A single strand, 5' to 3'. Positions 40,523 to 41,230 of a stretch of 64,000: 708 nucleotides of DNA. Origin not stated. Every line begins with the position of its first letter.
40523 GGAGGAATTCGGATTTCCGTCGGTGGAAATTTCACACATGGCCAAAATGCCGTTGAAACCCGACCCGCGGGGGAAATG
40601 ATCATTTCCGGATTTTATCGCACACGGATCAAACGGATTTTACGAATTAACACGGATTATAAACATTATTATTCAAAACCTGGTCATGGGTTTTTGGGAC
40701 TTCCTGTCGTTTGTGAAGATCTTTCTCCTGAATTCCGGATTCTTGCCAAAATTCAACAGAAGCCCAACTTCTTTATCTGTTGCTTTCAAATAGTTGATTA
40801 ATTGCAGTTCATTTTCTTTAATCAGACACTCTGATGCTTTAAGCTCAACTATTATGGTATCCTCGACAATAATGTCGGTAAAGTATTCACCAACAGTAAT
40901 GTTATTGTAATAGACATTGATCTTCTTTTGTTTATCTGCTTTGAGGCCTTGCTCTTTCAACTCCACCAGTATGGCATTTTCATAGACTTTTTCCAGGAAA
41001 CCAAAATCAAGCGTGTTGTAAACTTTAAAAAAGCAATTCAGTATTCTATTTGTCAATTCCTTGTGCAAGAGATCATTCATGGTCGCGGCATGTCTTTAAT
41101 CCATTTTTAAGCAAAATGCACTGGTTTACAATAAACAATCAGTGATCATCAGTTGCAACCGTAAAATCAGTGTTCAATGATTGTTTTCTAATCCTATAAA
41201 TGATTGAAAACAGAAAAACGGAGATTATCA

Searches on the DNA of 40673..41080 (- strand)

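Call 107: search_dna_similar(query=L185:806-886:+, collection=plasmids, mode=distant, max_rows=10, max_evalue=0.0001)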
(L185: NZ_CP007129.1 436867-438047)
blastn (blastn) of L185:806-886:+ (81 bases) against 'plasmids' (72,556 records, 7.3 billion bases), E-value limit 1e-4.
Records with a match: 2; places in all: 16; records where one place covers at least 80% of the query: 2.
Best place of each record, by identity: >=99% 1; 80-90% 1.
By first word of the organism name: Gemmatirosa 2.
By predicted mobility (MOB-suite, as given by PLSDB): non-mobilizable 2.
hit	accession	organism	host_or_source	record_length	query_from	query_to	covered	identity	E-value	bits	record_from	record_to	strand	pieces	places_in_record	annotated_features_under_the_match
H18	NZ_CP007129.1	Gemmatirosa kalamazoonensis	-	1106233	1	81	100%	100.0%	2e-33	147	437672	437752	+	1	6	record has no annotation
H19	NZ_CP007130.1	Gemmatirosa kalamazoonensis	-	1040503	1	76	94%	81.8%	1e-9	68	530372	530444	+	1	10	record has no annotation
